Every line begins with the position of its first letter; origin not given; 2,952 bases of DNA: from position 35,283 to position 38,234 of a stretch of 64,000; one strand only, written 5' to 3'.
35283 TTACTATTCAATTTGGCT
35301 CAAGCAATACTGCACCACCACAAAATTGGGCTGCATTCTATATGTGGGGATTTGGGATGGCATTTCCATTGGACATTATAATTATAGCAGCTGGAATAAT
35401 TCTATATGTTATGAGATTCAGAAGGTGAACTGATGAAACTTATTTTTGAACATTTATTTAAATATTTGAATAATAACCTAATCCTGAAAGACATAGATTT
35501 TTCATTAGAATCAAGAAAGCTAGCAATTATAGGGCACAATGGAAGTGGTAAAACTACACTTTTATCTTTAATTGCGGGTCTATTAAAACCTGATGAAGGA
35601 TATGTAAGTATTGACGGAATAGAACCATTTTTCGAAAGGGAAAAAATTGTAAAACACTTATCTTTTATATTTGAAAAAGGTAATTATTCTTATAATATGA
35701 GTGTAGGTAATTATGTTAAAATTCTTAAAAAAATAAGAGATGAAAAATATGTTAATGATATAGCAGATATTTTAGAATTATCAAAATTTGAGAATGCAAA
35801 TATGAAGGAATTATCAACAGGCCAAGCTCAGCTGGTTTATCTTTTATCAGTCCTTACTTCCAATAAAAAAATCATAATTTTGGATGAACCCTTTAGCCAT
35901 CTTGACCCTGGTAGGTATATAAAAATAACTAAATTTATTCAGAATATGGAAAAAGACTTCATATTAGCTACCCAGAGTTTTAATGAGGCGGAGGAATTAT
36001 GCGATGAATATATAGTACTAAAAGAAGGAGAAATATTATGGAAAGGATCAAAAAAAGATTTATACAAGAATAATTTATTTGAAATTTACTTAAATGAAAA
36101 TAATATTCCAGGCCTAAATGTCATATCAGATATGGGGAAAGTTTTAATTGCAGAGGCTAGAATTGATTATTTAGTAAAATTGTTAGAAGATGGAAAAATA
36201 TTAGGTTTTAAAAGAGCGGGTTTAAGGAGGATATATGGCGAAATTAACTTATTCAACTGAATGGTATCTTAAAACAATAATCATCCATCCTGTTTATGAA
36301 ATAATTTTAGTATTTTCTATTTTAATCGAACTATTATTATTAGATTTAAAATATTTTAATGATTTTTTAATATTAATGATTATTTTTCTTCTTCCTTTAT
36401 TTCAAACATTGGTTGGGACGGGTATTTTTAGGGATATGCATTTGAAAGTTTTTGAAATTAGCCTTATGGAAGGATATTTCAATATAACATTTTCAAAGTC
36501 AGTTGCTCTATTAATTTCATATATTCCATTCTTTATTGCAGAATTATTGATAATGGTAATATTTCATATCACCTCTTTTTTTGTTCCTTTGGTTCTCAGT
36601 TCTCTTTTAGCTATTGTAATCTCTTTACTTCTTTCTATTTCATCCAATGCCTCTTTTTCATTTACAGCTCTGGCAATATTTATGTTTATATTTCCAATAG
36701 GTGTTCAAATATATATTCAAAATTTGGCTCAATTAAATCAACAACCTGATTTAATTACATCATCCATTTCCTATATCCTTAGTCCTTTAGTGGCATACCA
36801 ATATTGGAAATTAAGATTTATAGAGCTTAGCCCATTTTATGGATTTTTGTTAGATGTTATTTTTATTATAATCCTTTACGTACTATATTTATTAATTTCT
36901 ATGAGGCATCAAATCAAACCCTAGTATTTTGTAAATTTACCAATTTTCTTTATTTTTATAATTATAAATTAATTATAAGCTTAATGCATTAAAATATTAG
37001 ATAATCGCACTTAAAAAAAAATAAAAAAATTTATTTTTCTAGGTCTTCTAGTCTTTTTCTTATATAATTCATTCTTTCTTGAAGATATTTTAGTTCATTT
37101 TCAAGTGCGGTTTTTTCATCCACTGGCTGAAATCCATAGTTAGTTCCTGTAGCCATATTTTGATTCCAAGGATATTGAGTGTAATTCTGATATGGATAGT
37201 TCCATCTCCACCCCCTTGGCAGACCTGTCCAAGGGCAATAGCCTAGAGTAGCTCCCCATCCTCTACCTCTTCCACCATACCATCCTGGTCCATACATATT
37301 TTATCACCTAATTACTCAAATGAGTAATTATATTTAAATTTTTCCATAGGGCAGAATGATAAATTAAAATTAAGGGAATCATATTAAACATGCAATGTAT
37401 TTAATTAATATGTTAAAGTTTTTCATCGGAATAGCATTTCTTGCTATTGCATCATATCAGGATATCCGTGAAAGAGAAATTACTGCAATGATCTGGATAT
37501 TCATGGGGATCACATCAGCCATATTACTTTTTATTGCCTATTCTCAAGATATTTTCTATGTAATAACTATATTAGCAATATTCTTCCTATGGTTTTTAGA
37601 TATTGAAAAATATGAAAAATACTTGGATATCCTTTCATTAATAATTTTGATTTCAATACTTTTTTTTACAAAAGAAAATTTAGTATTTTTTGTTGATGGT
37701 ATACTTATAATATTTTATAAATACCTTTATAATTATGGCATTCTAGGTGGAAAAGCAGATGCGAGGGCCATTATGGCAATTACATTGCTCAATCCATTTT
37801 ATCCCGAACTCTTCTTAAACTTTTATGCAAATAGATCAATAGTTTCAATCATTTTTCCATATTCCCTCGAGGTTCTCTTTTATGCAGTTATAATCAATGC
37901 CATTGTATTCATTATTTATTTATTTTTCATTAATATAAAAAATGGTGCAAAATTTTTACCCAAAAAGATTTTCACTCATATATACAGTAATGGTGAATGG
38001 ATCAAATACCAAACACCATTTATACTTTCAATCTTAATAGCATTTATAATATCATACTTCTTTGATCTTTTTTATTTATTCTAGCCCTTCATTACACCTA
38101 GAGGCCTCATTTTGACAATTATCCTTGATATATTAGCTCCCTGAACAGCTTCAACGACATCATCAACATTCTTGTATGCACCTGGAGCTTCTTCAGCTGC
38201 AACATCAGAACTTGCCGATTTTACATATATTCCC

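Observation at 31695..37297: Functionally unassigned Fe-S ATPase module: tandem ferredoxin-insert MinD-type ATPases + NifX-like protein + DUF5320-like protein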

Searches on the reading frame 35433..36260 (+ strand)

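Call 3: search_protein_families(library=pfam, proteins=[window:35433-36260:+], max_evalue=0.01)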
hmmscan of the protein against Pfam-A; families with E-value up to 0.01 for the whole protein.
window:35433-36260:+ (275 aa): 8 families
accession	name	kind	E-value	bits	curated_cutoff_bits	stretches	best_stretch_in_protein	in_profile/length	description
PF00005.33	ABC_tran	-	1.6e-25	90.7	25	1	18-154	1-136/137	ABC transporter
PF13304.12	AAA_21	-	9.9e-12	46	27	2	123-182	234-299/304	AAA domain, putative AbiEii toxin, Type IV TA system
PF02463.25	SMC_N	-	1.1e-06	28.7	40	0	19-46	16-43/220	RecF/RecN/SMC N terminal domain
PF13476.12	AAA_23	-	2.1e-05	25.7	27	1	19-122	13-123/201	AAA domain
PF13555.12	AAA_29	-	0.0003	20.9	27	1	20-54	16-49/61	P-loop containing region of AAA domain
PF13173.12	AAA_14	-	0.0011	19.4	27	0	29-67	4-42/129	AAA domain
PF13166.12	AAA_13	-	0.0073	15.5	36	0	32-50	21-39/713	AAA domain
PF13175.12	AAA_15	-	0.0094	16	32.1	0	18-135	14-92/374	AAA ATPase domain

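Call 4: search_protein_families(library=ncbifam, proteins=[window:35433-36260:+], max_evalue=0.01)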
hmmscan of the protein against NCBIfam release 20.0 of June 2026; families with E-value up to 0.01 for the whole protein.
window:35433-36260:+ (275 aa): 189 families (the best 25 are shown)
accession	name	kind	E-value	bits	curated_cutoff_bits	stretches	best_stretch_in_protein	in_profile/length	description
TIGR04520.1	ECF_ATPase_1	equivalog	1.4e-30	106.7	315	1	9-214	8-227/269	energy-coupling factor transporter ATPase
TIGR04521.1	ECF_ATPase_2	equivalog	3.6e-29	101.7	330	1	15-214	18-236/279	energy-coupling factor transporter ATPase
TIGR01188.1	drrA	subfamily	9.6e-27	94.1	312.45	1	13-240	4-242/302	daunorubicin resistance ABC transporter, ATP-binding protein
TIGR03522.1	GldA_ABC_ATP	equivalog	5.7e-26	91.7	402.6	1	1-217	1-226/301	gliding motility-associated ABC transporter ATP-binding subunit GldA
TIGR00968.1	3a0106s01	subfamily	9.6e-26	90.7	342.75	1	10-213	8-221/237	sulfate ABC transporter ATP-binding protein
NF040840.2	tungstate_WtpC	equivalog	1.1e-25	90.7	440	1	15-213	13-221/347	tungstate ABC transporter ATP-binding protein WtpC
NF008409.0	PRK11231.1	equivalog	2.5e-25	89.3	375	1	2-217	2-232/255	Fe(3+) dicitrate ABC transporter ATP-binding protein FecE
NF043075.1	MMSYN1_0197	equivalog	1.8e-24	86.3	550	1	6-213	6-223/341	spermidine/putrescine ABC transporter ATP-binding protein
NF052485.1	sider_ATP_EitC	equivalog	3.8e-24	85.5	485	1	6-216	6-228/251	siderophore ABC transporter ATP-binding protein EitC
NF008513.0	PRK11432.1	equivalog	4.4e-24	85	496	1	6-214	10-228/351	ferric ABC transporter ATP-binding protein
NF045998.1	cleave_ABC_plasm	equivalog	4.7e-24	84.6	500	1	8-176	475-652/673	Mbov_0121 family peptidase domain-containing ABC transporter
NF000355.4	ribo_prot_ABC_F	equivalog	8.3e-24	84.3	380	1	3-201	3-192/499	ribosomal protection-like ABC-F family protein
TIGR03873.1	F420-0_ABC_ATP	hypoth_equivalog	1.4e-23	83.5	372.4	1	7-214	6-228/256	putative F420-0 ABC transporter ATP-binding protein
TIGR01189.1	ccmA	equivalog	1.7e-23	83.3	131.6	1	12-169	10-170/198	heme ABC exporter ATP-binding protein CcmA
NF008039.0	PRK10771.1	equivalog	1.9e-23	83.1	298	1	23-214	20-221/234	thiamine ABC transporter ATP-binding protein ThiQ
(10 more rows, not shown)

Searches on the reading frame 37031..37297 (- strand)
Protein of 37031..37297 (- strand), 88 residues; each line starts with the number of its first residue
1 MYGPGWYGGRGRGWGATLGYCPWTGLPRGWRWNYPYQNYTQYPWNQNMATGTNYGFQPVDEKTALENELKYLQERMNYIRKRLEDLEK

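Call 3: search_protein_families(library=pfam, proteins=[window:37031-37297:-], max_evalue=0.01)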
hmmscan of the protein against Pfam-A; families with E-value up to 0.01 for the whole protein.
window:37031-37297:- (88 aa): 1 family
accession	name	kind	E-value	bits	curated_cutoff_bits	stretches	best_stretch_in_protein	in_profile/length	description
PF17253.7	DUF5320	-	1.7e-07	32.8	27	1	10-86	34-99/99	Family of unknown function (DUF5320)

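Call 4: search_protein_families(library=ncbifam, proteins=[window:37031-37297:-], max_evalue=0.01)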
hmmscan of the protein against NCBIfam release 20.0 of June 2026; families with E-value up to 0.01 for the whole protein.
window:37031-37297:- (88 aa): 0 families

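Call 27: search_protein_representatives(protein=window:37031-37297:-)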
Query: 88 residues. Proteins with E-value up to 0.001 (for the whole library): 18; up to 1e-10: 2; up to 1e-30: 0. The best 18 are listed.
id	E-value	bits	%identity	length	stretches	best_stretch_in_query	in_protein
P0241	6.8e-15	71.4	59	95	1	7-87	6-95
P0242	1.3e-11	60.9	47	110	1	2-86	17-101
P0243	1.8e-10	57.2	58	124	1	5-87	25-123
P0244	3.2e-10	56.4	62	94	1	2-72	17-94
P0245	5.4e-09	52.4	49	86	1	5-88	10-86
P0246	1.0e-06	45.1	52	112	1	3-87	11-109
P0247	2.3e-06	44.0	29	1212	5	23-80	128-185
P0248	6.3e-06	42.6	64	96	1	2-46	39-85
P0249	6.6e-06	42.5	25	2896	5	20-78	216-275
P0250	1.2e-05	41.7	50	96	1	2-88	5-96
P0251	1.4e-05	41.5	60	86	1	2-55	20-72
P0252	1.8e-05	41.1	32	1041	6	7-56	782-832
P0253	5.1e-05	39.6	60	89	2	2-45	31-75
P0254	8.9e-05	38.9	76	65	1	2-47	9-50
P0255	1.1e-04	38.6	24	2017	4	21-79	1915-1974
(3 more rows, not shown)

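Call 33: search_protein_families(library=pfam, proteins=[P0241, P0243, P0245, P0254], max_evalue=1)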
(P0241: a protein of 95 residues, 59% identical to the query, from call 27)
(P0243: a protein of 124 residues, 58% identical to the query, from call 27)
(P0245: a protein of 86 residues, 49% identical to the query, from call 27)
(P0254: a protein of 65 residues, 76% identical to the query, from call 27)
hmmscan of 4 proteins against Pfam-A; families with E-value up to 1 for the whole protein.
P0241 (95 aa): 1 family
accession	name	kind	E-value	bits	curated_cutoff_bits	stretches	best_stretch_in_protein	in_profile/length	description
PF17253.7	DUF5320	-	9.2e-07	30.4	27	1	8-94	11-99/99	Family of unknown function (DUF5320)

P0243 (124 aa): 3 families
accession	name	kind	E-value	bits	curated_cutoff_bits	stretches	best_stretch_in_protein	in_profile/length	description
PF17253.7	DUF5320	-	1.1e-07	33.3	27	1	3-122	8-99/99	Family of unknown function (DUF5320)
PF23991.1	DUF7310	-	0.032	15.2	40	1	91-122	18-49/83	Coiled-coil region of unknown function (DUF7310)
PF15188.11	CCDC-167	-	0.31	11.8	27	1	90-124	29-63/84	Coiled-coil domain-containing protein 167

P0245 (86 aa): 1 family
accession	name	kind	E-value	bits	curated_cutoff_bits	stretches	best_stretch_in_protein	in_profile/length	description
PF17253.7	DUF5320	-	7.2e-08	33.9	27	1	11-84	31-99/99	Family of unknown function (DUF5320)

P0254 (65 aa): 0 families

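Call 35: search_protein_families(library=ncbifam, proteins=[window:37031-37297:-], max_evalue=1)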
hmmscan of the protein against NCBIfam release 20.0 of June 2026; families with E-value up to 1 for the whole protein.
window:37031-37297:- (88 aa): 0 families

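Call 74: search_protein_families(library=padloc, proteins=[window:37031-37297:-], max_evalue=0.001)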
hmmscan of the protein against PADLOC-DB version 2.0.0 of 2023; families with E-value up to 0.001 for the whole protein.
window:37031-37297:- (88 aa): 0 families

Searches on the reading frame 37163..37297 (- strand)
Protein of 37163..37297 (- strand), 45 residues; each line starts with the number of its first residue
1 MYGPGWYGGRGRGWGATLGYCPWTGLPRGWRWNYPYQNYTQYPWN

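Call 52: find_homologous_proteins(query=A3, max_evalue=0.001)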
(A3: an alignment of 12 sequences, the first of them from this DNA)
Query A3 (12 sequences) (45 aa, profile of the alignment): 6 proteins with E <= 0.001 among 8000 candidates.
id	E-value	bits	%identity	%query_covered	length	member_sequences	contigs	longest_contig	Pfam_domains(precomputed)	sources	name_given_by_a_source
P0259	5.3e-10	57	100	38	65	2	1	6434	-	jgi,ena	-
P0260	2.0e-9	55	100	38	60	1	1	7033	-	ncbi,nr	ncbi:MAG: hypothetical protein J7K12_01590, partial [Thermoplasmata archaeon]|nr:hypothetical protei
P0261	9.3e-7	46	79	53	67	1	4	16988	-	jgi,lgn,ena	-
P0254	1.2e-6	46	100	38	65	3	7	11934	-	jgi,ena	-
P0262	5.1e-5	41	92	53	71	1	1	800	-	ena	-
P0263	1.1e-4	39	94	40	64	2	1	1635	-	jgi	-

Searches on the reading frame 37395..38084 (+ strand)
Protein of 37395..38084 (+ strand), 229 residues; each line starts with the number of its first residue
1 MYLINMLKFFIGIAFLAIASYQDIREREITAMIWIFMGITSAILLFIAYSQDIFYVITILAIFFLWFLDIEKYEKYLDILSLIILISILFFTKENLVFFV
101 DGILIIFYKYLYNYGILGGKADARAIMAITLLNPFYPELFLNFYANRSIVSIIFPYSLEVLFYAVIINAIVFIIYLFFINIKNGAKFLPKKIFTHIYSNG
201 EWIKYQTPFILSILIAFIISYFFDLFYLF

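Call 3: search_protein_families(library=pfam, proteins=[window:37395-38084:+], max_evalue=0.01)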
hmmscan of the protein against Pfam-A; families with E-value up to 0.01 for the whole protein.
window:37395-38084:+ (229 aa): 0 families

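Call 4: search_protein_families(library=ncbifam, proteins=[window:37395-38084:+], max_evalue=0.01)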
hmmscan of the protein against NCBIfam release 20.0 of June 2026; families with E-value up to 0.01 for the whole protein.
window:37395-38084:+ (229 aa): 1 family
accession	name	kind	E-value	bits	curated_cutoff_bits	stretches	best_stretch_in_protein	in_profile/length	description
NF040695.1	FlaK_Arch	equivalog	2.7e-05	23.9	330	1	8-67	2-63/230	preflagellin peptidase FlaK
